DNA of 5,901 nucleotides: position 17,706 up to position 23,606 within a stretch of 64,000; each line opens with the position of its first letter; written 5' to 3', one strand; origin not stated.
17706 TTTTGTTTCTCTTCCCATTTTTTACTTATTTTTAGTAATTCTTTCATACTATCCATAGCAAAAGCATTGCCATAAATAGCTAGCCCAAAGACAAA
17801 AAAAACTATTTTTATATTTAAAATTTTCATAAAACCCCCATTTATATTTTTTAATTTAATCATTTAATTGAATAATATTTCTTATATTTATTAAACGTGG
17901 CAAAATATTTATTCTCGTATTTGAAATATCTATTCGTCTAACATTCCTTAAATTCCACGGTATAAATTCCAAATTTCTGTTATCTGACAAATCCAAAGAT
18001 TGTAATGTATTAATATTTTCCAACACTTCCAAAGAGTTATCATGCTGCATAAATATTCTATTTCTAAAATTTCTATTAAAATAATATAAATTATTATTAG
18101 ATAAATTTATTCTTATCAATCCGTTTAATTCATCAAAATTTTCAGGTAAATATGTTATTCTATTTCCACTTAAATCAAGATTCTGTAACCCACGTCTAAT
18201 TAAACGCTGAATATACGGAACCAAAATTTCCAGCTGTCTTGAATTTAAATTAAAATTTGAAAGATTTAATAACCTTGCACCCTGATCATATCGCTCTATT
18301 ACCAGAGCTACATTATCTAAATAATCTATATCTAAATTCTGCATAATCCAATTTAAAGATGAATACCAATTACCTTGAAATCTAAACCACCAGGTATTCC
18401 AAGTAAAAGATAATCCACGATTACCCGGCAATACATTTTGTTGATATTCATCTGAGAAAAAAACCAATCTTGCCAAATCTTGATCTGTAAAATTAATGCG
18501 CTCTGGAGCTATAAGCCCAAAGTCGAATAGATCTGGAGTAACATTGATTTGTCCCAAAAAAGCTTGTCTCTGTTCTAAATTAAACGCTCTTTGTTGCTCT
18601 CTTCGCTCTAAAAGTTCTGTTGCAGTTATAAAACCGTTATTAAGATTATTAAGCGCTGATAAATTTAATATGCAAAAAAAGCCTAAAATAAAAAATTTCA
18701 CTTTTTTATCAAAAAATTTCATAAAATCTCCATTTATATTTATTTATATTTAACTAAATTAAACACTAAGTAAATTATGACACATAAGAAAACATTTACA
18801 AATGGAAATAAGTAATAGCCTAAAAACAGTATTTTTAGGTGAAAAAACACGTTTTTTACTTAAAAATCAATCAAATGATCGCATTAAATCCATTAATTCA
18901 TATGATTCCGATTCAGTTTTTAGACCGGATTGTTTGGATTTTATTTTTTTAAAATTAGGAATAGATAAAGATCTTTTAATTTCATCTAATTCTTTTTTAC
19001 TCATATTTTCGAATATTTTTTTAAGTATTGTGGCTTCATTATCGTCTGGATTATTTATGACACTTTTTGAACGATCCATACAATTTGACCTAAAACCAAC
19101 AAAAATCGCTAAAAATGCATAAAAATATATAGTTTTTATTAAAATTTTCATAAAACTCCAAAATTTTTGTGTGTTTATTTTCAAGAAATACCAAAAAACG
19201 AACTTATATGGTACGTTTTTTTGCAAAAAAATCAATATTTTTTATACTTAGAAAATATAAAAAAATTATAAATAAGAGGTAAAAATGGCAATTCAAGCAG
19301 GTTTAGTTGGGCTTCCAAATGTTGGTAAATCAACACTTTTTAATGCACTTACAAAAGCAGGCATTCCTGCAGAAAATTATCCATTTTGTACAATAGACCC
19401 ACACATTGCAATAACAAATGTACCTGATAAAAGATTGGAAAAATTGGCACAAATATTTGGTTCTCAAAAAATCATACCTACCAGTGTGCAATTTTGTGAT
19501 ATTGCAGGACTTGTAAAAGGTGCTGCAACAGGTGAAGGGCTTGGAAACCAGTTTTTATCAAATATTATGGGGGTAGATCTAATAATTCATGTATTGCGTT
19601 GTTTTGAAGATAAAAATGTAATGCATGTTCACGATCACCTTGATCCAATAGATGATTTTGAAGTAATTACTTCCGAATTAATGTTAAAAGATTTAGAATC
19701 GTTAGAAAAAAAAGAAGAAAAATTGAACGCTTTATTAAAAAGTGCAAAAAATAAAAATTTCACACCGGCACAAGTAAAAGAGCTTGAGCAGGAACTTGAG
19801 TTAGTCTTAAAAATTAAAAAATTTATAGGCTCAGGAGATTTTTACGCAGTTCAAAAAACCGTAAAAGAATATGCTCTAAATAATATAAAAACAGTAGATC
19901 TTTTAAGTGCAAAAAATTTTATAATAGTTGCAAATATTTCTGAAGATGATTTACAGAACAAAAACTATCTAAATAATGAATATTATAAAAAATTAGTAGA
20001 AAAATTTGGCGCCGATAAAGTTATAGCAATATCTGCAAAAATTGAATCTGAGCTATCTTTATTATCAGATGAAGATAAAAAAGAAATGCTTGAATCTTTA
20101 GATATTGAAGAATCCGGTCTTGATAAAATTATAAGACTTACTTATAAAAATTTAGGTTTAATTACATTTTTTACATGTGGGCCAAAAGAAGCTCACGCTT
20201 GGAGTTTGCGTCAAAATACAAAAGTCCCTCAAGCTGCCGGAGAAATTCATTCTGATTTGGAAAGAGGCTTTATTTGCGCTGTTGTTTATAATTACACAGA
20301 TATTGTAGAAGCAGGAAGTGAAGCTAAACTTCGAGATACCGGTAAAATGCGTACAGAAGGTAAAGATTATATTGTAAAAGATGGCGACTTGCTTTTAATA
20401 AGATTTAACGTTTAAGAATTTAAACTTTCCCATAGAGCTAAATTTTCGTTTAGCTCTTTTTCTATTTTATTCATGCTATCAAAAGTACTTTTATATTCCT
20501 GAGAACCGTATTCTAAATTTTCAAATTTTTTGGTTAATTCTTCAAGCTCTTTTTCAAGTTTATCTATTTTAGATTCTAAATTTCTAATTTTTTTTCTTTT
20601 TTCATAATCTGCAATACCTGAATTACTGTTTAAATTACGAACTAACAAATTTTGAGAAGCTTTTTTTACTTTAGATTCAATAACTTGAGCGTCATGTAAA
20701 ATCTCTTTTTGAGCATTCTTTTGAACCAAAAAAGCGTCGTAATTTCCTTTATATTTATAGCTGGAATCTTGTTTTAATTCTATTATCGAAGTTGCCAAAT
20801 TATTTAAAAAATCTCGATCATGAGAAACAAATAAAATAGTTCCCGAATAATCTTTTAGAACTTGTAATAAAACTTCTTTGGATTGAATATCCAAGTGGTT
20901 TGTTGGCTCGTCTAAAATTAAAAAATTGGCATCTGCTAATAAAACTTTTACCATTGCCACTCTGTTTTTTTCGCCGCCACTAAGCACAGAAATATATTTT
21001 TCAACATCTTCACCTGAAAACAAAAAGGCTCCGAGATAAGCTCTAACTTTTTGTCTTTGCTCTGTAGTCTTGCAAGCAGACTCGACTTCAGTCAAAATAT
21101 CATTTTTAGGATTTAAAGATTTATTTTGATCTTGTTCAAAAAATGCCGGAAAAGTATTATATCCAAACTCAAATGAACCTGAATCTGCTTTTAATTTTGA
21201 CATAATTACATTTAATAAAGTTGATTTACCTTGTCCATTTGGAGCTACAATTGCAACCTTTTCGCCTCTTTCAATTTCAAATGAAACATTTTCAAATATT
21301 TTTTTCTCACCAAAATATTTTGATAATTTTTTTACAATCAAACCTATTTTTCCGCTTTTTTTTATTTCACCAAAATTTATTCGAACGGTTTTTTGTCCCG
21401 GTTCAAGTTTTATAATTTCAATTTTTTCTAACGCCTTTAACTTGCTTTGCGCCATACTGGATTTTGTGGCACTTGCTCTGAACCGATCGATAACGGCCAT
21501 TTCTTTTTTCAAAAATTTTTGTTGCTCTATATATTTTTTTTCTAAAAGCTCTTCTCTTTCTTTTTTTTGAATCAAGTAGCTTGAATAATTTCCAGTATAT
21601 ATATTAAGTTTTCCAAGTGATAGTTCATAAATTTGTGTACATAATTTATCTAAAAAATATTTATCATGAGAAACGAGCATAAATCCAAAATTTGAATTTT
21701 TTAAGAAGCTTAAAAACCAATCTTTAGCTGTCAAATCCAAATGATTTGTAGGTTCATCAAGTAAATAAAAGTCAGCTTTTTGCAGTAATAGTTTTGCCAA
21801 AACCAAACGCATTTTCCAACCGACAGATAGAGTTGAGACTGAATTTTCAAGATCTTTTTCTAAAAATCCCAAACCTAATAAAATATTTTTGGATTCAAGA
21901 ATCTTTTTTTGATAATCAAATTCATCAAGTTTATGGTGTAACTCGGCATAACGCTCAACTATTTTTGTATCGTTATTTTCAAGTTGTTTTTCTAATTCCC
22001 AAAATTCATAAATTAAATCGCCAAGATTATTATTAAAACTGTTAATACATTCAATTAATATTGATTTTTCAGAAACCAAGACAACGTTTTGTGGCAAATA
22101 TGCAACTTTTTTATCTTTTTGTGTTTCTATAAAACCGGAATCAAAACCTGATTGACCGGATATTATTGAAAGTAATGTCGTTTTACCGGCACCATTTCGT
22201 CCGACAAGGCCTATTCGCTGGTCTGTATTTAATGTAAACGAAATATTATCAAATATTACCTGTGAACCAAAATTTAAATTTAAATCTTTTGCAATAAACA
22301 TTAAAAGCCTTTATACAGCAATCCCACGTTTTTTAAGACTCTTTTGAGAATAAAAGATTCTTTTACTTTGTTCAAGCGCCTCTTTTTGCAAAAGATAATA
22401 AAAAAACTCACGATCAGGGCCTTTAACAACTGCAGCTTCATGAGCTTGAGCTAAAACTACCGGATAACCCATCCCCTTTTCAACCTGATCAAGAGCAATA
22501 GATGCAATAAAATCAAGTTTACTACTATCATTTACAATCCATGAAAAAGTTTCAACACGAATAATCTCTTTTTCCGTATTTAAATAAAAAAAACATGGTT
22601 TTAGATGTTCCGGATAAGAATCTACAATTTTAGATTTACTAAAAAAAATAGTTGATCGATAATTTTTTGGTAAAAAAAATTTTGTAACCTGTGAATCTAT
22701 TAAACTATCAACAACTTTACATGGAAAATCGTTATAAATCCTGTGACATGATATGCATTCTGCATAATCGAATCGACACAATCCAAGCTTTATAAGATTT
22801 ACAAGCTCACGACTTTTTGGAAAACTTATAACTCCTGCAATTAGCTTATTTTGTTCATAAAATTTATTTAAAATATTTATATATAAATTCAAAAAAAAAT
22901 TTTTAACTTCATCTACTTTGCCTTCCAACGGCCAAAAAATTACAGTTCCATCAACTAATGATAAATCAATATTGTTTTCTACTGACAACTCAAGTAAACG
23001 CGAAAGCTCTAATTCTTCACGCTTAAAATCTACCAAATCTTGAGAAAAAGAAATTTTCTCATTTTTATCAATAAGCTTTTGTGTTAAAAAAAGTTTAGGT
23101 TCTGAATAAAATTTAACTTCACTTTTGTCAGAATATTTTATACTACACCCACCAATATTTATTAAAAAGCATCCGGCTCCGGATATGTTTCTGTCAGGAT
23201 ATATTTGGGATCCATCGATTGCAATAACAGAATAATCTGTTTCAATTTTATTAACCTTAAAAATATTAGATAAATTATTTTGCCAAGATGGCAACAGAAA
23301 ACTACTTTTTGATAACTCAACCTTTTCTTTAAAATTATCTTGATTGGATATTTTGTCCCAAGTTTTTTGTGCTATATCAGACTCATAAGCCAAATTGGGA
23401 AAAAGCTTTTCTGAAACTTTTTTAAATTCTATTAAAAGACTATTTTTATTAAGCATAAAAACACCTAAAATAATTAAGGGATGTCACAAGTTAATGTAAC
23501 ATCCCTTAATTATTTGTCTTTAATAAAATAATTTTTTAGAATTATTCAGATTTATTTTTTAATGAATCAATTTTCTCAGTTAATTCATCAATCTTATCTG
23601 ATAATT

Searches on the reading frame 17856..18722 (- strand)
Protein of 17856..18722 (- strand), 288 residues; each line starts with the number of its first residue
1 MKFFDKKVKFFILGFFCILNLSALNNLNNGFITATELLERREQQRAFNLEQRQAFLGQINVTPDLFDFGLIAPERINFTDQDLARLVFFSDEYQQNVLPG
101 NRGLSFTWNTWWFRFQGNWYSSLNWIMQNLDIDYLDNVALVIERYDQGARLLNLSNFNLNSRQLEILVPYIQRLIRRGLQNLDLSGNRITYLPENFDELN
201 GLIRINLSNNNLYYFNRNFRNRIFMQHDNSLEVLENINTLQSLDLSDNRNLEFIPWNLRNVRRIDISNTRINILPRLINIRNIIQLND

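Call 58: search_protein_families(library=pfam, proteins=[window:17856-18722:-], max_evalue=1)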
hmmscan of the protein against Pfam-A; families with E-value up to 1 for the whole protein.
window:17856-18722:- (288 aa): 5 families
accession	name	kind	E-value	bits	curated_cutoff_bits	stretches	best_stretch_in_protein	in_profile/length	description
PF00560.39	LRR_1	-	1.8e-05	24.4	20.6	2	179-198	2-22/23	Leucine Rich Repeat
PF13855.12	LRR_8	-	2e-05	24.7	27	2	178-212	26-61/61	Leucine rich repeat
PF12799.13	LRR_4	-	0.0021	18.7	27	2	179-212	3-35/44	Leucine Rich repeats (2 copies)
PF23598.1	LRR_14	-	0.0025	17.1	40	2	228-286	157-217/353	Leucine-rich repeat region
PF23952.1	LRR_EndoS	-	0.051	14.2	27.9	0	177-210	82-116/116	Endo-beta-N-acetylglucosaminidase EndoS LRR domain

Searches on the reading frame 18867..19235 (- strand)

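Call 58: search_protein_families(library=pfam, proteins=[window:18867-19235:-], max_evalue=1)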
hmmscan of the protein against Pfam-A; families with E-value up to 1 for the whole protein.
window:18867-19235:- (122 aa): 1 family
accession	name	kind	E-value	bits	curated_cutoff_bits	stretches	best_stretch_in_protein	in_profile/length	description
PF02758.22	PYRIN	-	0.35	11.5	22.9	1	71-118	2-49/76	PAAD/DAPIN/Pyrin domain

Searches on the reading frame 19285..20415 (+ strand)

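Call 58: search_protein_families(library=pfam, proteins=[window:19285-20415:+], max_evalue=1)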
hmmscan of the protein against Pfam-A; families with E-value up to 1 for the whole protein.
window:19285-20415:+ (376 aa): 7 families
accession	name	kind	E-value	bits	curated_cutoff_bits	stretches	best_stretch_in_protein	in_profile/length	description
PF06071.19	YchF-GTPase_C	-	2.4e-35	121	27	1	292-375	1-84/84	Protein of unknown function (DUF933)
PF01926.29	MMR_HSR1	-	4.3e-20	72.3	21.9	1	5-110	2-86/113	50S ribosome-binding GTPase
PF02421.24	FeoB_N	-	2.1e-07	31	27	1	5-48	3-46/156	Ferrous iron transport protein B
PF16421.10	E2F_CC-MB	-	0.039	14.5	33.9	0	220-263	30-74/96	E2F transcription factor CC-MB domain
PF14760.11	Rnk_N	-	0.068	14.1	23.7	0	146-172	12-36/41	Rnk N-terminus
PF06312.18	Neurexophilin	-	0.1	12.5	27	1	140-205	18-82/210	Neurexophilin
PF13238.12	AAA_18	-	0.12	13.2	29.4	0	7-26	3-23/128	AAA domain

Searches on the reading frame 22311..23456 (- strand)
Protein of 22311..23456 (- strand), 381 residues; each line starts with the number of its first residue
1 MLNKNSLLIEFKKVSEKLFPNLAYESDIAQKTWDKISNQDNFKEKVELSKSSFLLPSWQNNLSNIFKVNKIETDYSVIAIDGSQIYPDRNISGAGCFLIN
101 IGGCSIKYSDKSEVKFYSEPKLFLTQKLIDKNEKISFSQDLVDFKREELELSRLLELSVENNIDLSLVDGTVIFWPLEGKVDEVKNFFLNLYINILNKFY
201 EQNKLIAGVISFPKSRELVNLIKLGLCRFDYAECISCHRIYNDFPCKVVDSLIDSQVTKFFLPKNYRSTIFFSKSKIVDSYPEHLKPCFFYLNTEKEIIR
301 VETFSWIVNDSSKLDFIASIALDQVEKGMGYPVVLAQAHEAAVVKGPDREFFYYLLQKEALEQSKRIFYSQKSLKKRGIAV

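Call 3: search_protein_families(library=pfam, proteins=[window:22311-23456:-], max_evalue=0.01)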
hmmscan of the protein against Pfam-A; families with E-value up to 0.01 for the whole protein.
window:22311-23456:- (381 aa): 1 family
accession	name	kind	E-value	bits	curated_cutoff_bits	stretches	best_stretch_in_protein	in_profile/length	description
PF09376.16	NurA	-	6.3e-25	88.6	21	1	76-344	2-254/254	NurA domain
